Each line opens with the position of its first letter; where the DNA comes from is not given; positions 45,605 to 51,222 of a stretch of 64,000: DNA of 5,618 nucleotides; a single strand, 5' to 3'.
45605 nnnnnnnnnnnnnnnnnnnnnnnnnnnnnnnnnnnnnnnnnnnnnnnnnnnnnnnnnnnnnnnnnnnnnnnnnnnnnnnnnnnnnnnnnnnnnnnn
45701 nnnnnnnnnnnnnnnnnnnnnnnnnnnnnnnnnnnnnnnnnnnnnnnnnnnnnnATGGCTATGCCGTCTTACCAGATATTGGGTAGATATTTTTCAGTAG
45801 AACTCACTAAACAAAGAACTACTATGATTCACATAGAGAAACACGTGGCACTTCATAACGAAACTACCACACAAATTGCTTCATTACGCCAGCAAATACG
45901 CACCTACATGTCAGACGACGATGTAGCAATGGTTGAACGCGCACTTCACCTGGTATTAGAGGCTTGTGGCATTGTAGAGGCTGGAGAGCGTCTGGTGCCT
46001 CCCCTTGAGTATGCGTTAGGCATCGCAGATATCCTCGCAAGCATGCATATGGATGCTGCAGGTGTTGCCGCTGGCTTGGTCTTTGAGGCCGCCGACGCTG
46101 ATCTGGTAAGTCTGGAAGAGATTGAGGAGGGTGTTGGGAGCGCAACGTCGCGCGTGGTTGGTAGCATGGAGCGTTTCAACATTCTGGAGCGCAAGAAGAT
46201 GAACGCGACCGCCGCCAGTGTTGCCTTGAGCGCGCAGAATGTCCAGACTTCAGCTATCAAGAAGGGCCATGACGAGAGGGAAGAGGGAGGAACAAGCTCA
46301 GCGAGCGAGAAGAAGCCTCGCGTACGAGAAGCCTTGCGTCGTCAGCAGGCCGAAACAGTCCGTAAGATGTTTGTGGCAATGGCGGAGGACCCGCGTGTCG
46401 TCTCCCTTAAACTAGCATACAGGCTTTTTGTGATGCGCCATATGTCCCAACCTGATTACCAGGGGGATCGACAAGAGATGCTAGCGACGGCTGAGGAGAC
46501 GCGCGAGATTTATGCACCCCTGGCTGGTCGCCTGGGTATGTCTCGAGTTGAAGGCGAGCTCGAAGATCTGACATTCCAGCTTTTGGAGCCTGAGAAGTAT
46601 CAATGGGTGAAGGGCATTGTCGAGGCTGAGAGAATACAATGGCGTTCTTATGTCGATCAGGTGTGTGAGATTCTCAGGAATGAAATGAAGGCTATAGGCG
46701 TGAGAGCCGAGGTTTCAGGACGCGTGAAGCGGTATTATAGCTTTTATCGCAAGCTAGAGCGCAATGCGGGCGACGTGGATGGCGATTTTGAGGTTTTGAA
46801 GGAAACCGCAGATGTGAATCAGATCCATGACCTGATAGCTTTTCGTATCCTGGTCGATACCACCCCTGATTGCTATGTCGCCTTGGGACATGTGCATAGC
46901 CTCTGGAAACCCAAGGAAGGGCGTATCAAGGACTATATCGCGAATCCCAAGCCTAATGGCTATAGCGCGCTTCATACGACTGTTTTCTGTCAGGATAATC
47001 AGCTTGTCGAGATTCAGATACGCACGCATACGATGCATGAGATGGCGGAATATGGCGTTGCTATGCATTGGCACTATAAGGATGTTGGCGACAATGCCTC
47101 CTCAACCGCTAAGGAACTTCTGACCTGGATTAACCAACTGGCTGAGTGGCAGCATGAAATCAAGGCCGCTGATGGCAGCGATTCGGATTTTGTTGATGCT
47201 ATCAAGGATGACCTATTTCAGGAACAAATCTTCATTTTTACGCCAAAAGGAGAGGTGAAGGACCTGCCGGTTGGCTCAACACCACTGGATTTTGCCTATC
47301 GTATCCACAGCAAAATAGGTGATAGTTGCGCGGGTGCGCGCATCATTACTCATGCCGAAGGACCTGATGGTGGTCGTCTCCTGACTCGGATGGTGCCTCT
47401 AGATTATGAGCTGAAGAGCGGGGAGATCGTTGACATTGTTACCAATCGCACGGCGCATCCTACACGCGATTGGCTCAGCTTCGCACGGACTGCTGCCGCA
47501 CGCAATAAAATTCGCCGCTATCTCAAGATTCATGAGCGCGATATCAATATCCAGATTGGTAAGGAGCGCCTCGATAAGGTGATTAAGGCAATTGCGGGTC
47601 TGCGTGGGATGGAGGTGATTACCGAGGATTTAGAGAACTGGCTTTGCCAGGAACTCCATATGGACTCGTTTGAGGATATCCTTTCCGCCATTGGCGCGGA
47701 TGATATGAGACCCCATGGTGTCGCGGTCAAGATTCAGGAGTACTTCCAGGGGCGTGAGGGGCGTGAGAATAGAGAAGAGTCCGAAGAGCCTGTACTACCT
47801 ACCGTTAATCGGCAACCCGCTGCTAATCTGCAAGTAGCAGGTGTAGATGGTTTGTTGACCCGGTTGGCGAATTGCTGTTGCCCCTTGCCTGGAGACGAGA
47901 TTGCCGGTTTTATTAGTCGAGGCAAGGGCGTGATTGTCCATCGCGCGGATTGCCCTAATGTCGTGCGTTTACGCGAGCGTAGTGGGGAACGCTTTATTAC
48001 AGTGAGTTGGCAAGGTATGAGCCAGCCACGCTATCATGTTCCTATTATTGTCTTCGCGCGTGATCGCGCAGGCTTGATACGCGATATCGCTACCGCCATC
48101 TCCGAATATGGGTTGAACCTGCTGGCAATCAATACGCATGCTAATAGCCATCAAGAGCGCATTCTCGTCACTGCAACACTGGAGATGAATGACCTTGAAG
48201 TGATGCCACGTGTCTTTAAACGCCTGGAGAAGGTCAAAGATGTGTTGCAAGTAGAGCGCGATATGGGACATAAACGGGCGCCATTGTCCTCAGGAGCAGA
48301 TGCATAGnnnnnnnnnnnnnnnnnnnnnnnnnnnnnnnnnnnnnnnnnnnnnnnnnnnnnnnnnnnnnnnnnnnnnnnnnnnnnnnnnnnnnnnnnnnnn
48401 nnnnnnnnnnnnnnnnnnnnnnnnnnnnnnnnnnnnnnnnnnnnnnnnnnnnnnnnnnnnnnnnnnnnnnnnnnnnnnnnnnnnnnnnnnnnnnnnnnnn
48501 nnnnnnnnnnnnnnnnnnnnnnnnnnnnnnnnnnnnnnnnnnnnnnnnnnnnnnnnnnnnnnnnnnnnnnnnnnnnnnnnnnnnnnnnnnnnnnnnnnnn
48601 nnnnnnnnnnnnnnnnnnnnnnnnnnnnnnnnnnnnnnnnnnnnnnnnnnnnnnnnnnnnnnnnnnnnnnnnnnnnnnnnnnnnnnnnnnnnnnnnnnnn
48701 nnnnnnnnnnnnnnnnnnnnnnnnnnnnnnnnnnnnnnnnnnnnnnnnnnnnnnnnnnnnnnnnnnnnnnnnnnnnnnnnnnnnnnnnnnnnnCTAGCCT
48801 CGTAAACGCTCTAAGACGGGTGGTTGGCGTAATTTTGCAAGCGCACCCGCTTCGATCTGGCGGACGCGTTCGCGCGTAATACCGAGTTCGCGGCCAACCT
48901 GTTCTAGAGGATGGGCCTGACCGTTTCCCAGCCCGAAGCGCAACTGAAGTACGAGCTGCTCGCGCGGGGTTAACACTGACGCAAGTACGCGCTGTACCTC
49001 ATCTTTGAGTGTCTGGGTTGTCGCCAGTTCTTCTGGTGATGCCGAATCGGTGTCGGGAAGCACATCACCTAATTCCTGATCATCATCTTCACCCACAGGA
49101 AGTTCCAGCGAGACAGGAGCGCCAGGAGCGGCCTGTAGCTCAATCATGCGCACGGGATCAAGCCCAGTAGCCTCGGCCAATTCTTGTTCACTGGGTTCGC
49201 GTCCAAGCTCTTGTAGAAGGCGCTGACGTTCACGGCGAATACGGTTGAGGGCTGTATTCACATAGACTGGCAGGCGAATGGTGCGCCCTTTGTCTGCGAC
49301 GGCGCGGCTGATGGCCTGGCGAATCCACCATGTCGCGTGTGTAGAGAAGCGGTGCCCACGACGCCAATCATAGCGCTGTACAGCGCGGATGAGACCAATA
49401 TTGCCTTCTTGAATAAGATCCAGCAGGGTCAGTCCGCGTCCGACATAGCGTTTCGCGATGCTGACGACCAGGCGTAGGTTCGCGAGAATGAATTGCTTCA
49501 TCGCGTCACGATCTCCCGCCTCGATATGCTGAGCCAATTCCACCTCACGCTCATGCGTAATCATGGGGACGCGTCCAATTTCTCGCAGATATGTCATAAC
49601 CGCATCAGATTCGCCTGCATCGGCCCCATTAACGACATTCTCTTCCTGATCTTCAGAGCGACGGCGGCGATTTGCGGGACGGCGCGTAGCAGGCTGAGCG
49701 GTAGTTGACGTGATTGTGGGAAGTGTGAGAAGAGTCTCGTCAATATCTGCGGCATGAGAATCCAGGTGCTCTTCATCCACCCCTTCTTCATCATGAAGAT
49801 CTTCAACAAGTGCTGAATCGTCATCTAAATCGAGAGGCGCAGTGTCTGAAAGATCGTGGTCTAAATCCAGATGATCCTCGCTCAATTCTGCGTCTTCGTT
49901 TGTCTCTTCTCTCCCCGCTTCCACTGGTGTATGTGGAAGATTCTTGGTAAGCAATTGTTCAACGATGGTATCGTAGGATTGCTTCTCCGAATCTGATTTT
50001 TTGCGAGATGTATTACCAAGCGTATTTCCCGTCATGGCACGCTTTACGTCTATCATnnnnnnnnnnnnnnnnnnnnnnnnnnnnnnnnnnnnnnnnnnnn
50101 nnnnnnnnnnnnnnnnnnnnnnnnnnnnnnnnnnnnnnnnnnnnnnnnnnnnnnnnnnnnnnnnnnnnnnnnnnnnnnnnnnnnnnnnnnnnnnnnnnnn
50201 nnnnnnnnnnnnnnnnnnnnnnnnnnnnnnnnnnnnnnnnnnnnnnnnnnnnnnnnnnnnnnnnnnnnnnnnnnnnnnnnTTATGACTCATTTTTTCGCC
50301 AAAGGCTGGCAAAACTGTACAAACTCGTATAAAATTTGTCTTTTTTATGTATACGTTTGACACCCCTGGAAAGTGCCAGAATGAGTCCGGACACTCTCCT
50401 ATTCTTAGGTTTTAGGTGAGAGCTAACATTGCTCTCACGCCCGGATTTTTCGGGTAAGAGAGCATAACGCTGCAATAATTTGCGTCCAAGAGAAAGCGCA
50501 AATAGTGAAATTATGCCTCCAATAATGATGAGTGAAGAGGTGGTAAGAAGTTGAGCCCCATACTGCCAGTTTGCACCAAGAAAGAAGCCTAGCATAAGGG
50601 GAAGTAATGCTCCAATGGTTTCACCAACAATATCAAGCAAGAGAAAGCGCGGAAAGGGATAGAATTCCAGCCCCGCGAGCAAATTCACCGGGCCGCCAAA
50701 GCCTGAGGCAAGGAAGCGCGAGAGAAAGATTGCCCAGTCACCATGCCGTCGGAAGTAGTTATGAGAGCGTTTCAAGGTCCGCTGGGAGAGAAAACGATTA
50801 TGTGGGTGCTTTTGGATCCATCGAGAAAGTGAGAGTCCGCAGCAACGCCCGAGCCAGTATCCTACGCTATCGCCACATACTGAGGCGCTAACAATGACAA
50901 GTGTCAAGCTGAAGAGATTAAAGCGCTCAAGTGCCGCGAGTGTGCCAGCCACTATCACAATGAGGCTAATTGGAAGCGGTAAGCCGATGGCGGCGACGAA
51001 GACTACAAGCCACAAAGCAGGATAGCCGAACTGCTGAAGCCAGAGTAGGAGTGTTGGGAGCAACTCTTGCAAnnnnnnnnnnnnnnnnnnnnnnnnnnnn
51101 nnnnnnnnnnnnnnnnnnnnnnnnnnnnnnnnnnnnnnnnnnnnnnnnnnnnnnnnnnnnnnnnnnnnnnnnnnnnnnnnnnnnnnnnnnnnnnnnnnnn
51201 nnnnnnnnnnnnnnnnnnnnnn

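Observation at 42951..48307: Tandem full-length RelA/SpoT paralogs: bifunctional Rel followed by a hydrolase-degenerate copy that keeps the RXKD-type synthetase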

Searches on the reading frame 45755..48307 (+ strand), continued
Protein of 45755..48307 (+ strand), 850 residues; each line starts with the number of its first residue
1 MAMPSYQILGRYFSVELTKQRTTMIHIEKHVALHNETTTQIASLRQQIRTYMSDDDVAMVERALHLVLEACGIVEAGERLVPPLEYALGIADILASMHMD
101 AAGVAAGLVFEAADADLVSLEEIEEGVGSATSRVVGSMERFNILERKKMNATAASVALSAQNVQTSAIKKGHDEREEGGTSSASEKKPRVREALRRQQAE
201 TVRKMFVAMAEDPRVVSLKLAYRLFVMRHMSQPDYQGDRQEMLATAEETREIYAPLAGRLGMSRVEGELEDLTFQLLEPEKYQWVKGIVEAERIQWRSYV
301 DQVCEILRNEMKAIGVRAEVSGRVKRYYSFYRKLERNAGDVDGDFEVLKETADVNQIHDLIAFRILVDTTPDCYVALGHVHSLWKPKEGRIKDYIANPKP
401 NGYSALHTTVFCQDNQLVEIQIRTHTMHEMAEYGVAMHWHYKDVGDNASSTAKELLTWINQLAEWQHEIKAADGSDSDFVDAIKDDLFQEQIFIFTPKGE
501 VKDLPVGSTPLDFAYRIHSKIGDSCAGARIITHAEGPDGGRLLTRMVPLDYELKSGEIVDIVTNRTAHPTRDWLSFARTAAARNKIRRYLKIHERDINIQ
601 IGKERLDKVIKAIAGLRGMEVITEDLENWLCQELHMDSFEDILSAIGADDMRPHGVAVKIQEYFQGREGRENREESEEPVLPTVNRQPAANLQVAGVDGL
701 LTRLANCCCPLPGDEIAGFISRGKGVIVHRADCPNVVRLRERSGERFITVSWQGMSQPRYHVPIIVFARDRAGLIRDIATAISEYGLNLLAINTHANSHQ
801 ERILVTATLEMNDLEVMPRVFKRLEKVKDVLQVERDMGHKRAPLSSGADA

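Call 76: fold_search(model_id=the predicted structure, library=pdb)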
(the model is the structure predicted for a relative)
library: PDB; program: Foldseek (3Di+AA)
matches with E <= 10: 1387; with E <= 0.001: 42
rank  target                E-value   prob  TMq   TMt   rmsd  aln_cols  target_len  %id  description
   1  5iqr_8                6.4e-32  1.00  0.34  0.44  39.8       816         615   27  Structure of RelA bound to the 70S ribosome (released 2016-05-04)
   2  5kpv_33               7.4e-32  1.00  0.32  0.38  40.7       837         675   27  Structure of RelA bound to ribosome in presence of A/R tRNA (Structure II) (released 2016-09-28)
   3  6yxa                  3.7e-25  1.00  0.33  0.48  19.8       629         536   30  Structure of the bifunctional Rel enzyme from B. subtilis (released 2020-09-23)
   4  7qpr_C                4.9e-25  1.00  0.32  0.37  22.4       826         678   18  Structure of full length SpoT (released 2023-01-18)
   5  7qpr_B                7.1e-25  1.00  0.32  0.38  20.9       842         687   17  Structure of full length SpoT (released 2023-01-18)
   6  7qpr_D                1.1e-24  1.00  0.32  0.38  21.5       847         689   17  Structure of full length SpoT (released 2023-01-18)
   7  7qpr_A                1.3e-24  1.00  0.32  0.38  21.3       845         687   17  Structure of full length SpoT (released 2023-01-18)
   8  8acu_A                1.0e-20  1.00  0.33  0.69   7.5       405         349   32  Structure of Bacillus subtilis Rel in complex with DarB (released 2023-07-19)
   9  7oiw_B                1.4e-20  1.00  0.33  0.75   4.9       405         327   29  Structure of S. aureus Rel catalytic domains in complex with pppGpp (released 2022-06-01)
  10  7oiw_A                1.9e-20  1.00  0.33  0.76   4.9       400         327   29  Structure of S. aureus Rel catalytic domains in complex with pppGpp (released 2022-06-01)
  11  8acu_B                4.8e-20  1.00  0.33  0.73   7.1       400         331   33  Structure of Bacillus subtilis Rel in complex with DarB (released 2023-07-19)
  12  24io_A                3.9e-19  1.00  0.32  0.70   6.8       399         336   30  Crystal structure of the RelSeq N-terminal domain from Streptococcus equisimilis in complex with pppGpp (released 2026-03-18)
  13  1vj7_A                1.2e-18  1.00  0.31  0.71   7.3       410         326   31  Crystal structure of the bifunctional catalytic fragment of RelSeq, the RelA/SpoT homolog from Streptococcus equisimil (released 2004-05-04)
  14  24io_B                1.8e-18  1.00  0.31  0.71   7.9       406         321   28  Crystal structure of the RelSeq N-terminal domain from Streptococcus equisimilis in complex with pppGpp (released 2026-03-18)
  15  6s2u                  1.8e-18  1.00  0.33  0.74   7.0       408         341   30  Structure of the catalytic domain of T. thermophilus Rel in complex with AMP and ppGpp (released 2020-07-08)
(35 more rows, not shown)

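Call 77: list_cluster_members(proteins=[P0134, P0147, P0151, P0171, P0175, P0215, P0142, P0167, P0132, P0252])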
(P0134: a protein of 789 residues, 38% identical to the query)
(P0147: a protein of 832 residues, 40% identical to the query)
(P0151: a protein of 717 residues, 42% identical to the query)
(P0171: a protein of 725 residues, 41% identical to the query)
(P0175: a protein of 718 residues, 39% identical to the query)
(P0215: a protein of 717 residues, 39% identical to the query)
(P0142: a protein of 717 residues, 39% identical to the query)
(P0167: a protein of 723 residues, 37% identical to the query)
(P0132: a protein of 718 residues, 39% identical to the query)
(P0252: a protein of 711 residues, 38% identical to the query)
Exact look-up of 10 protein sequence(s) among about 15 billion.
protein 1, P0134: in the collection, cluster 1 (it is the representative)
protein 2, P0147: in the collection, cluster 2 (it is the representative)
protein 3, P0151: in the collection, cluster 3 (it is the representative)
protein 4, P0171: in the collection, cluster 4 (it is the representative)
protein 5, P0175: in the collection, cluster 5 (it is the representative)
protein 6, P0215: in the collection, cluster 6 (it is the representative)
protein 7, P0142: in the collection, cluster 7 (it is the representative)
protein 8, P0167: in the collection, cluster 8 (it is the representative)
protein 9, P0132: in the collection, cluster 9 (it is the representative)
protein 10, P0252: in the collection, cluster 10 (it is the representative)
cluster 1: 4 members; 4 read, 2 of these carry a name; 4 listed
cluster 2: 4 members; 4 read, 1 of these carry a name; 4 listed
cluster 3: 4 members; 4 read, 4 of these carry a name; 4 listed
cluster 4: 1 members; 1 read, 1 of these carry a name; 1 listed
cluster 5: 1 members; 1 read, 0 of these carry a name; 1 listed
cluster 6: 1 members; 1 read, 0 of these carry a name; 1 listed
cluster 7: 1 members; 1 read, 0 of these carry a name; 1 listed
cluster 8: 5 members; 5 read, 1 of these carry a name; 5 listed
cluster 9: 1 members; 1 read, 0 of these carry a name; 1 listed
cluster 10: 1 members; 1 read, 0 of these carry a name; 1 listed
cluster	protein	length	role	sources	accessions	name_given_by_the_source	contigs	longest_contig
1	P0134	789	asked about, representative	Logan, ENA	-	-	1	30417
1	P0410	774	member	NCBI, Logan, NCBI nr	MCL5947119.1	MAG: bifunctional (p)ppGpp synthetase/guanosine-3',5'-bis(diphosphate) ... | bifunctional (p)ppGpp synthetase/guanosine-3',5'-bis(diphosphate) 3'-pyrophosphohydrolase ...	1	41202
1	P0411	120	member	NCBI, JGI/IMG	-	GTP pyrophosphokinase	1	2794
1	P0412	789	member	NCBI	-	-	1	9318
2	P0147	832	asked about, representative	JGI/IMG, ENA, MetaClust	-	\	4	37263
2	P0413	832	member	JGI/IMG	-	-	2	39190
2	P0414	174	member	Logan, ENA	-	-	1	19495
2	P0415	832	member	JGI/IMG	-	-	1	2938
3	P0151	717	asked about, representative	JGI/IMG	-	GTP diphosphokinase / guanosine-3',5'-bis(diphosphate) 3'-diphosphatase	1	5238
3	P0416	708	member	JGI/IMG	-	GTP diphosphokinase / guanosine-3',5'-bis(diphosphate) 3'-diphosphatase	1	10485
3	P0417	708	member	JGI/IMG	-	GTP diphosphokinase / guanosine-3',5'-bis(diphosphate) 3'-diphosphatase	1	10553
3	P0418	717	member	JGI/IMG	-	GTP diphosphokinase / guanosine-3',5'-bis(diphosphate) 3'-diphosphatase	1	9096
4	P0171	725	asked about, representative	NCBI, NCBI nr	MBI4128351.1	MAG: bifunctional (p)ppGpp synthetase/guanosine-3',5'-bis(diphosphate) ... | bifunctional (p)ppGpp synthetase/guanosine-3',5'-bis(diphosphate) 3'-pyrophosphohydrolase ...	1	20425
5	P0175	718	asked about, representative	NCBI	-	-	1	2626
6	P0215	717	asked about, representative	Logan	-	-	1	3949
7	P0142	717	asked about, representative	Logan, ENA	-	-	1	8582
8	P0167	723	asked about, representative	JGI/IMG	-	-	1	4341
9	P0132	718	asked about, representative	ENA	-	-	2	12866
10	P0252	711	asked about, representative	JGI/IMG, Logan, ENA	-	-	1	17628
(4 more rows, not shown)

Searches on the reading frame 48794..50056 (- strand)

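Call 62: search_protein_families(library=pfam, proteins=[window:48794-50056:-], max_evalue=0.001)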
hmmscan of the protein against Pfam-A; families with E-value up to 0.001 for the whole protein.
window:48794-50056:- (420 aa): 4 families
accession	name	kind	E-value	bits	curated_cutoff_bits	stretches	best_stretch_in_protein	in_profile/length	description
PF04542.20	Sigma70_r2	-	3.8e-21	75.1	24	1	190-259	2-71/71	Sigma-70 region 2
PF04539.22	Sigma70_r3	-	9.2e-20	71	25.3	1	269-343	2-76/78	Sigma-70 region 3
PF04545.22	Sigma70_r4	-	1.9e-17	62.9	24.1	1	360-411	3-50/50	Sigma-70, region 4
PF00140.25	Sigma70_r1_2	-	9e-13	48.4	22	1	151-183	1-33/34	Sigma-70 factor, region 1.2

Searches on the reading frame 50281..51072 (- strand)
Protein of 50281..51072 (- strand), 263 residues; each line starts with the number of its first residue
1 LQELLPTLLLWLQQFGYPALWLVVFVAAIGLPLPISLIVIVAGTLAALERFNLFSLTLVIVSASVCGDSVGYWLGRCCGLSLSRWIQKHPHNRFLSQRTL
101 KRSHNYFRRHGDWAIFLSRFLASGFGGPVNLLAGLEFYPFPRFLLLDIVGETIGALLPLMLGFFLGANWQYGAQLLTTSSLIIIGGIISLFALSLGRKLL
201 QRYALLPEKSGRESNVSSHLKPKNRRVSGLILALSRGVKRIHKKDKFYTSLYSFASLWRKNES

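Call 62: search_protein_families(library=pfam, proteins=[window:50281-51072:-], max_evalue=0.001)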
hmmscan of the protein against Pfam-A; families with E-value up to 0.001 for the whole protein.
window:50281-51072:- (263 aa): 1 family
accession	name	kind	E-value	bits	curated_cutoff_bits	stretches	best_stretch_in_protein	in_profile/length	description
PF09335.16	VTT_dom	-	3.4e-17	63.5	33.9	1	33-162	1-121/123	VTT domain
